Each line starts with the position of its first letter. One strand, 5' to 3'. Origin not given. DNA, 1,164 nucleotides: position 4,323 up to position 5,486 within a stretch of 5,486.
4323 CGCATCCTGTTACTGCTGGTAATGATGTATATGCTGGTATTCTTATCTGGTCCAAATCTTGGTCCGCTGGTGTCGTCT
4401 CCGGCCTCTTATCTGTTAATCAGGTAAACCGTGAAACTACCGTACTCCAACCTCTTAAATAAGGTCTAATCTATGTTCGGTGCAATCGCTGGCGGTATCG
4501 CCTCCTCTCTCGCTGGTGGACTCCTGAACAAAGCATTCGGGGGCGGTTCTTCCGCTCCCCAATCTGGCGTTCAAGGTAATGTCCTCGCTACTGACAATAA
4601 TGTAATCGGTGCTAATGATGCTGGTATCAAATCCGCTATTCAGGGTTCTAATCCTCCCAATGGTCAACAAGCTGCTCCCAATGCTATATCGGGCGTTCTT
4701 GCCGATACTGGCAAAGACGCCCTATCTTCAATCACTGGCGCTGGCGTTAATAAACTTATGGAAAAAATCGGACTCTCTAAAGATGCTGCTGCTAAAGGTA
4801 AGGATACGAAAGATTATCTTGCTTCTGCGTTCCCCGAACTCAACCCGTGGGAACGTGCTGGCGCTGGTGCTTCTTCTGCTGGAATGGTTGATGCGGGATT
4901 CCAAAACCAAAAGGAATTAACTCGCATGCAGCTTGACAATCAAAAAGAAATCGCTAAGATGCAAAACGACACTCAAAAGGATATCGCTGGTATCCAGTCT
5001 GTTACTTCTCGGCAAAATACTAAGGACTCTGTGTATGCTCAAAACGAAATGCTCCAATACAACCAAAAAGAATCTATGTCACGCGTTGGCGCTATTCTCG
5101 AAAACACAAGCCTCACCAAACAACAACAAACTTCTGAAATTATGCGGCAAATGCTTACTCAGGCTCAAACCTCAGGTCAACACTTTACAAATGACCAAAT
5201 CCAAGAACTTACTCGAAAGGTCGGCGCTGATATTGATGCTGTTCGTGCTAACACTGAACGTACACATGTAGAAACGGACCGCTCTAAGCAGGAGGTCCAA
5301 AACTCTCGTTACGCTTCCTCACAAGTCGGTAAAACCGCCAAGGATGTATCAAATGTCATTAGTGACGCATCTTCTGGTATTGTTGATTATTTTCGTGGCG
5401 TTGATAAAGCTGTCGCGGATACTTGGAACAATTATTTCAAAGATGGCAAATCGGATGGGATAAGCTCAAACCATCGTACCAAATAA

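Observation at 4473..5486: H protein with Gly-rich N-terminus and a long Gln/Lys-rich helical region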

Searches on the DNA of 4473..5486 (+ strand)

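Call 3: search_dna_similar(query=window:4473-5486:+, collection=phages, mode=near, max_rows=25)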
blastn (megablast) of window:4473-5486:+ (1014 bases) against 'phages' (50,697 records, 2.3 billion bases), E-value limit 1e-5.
Records with a match: 380; places in all: 380; records where one place covers at least 80% of the query: 372.
Best place of each record, by identity: 95-99% 2; 90-95% 5; 80-90% 14; 60-80% 359.
By first word of the organism name: Enterobacteria 355; Escherichia 23; Shigella 1; Salmonella 1.
By host as written in the record: Escherichia coli C 339; - 24; Escherichia coli 4; Escherichia coli IJ1862 3; Escherichia coli MG1655, K12 2; Escherichia coli 15-318 (MDR) 1; Enterobacteria 1; Shigella sonnei 1081 1; and 5 more.
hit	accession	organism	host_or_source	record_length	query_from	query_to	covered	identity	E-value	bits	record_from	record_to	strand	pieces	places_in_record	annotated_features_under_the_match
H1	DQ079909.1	Enterobacteria phage WA14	-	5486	1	1014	100%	98.7%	0e+0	1801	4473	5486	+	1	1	H: gpH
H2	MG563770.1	Escherichia phage EMCL318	Escherichia coli 15-318 (MDR)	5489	1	1014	100%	98.7%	0e+0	1801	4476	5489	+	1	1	H: gpH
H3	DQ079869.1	Escherichia phage ID2 Moscow/ID/2001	-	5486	1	980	97%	89.5%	0e+0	1240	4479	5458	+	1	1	H: gpH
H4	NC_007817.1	Escherichia phage ID2 Moscow/ID/2001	Escherichia coli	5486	1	980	97%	89.5%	0e+0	1240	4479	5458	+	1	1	H: minor spike protein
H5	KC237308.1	Enterobacteria phage ID204 Moscow/ID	Escherichia coli C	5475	1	980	97%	89.4%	0e+0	1234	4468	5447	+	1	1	H: minor spike protein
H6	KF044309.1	Enterobacteria phage FL68 Tallahassee/FL/2012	Escherichia coli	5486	1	980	97%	89.1%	0e+0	1218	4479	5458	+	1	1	H: minor spike protein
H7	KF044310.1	Enterobacteria phage FL76 Tallahassee/FL/2012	Escherichia coli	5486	1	980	97%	89.1%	0e+0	1218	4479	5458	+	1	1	H: minor spike protein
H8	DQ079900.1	Enterobacteria phage NC2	-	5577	1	1014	100%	79.2%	0e+0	699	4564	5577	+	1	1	H: gpH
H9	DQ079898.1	Enterobacteria phage ID8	-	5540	1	981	97%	80.1%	0e+0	721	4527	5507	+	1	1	H: gpH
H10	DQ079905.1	Enterobacteria phage ID12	-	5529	1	981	97%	80.1%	0e+0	721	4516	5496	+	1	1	H: gpH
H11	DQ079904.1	Enterobacteria phage WA6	-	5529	1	981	97%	79.9%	0e+0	715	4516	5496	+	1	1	H: gpH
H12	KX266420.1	Enterobacteria phage ID11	Escherichia coli C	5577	1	981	97%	79.9%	0e+0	715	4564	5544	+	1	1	protein H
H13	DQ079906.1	Enterobacteria phage NC10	-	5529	1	981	97%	79.8%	0e+0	710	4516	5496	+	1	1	H: gpH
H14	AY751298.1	Enterobacteria phage ID11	-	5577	1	981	97%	79.8%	0e+0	710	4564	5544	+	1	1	protein H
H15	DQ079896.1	Enterobacteria phage WA2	-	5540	1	981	97%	79.8%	0e+0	710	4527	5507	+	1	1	H: gpH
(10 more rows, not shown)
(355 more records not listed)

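Call 14: get_annotated_region(hit=H4, flank=300)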
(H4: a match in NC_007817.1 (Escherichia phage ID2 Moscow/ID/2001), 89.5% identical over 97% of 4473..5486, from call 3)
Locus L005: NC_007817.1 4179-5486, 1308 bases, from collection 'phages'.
description: Enterobacteria phage ID2 Moscow/ID/2001, complete genome.
organism: Escherichia phage ID2 Moscow/ID/2001 (NCBI taxid 511969)
taxonomy: Viruses; Monodnaviria; Sangervirae; Phixviricota; Malgrandaviricetes; Petitvirales; Microviridae; Bullavirinae; Gequatrovirus; Gequatrovirus talmos
host: Escherichia coli; source: -; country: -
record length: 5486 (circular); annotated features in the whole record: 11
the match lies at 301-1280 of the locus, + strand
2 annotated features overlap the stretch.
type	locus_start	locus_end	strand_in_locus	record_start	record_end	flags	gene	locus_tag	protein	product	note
CDS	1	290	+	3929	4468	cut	G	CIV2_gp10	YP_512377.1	major spike protein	A total of 60 copies of protein G are present at the 12 vertices with 5-fold symmetry of Microvirus capsids. other ...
CDS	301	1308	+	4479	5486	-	H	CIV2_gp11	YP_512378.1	minor spike protein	One molecule of protein H is located at each of the 12 vertices with 5-fold symmetry. Binds to LPS and is involved in ...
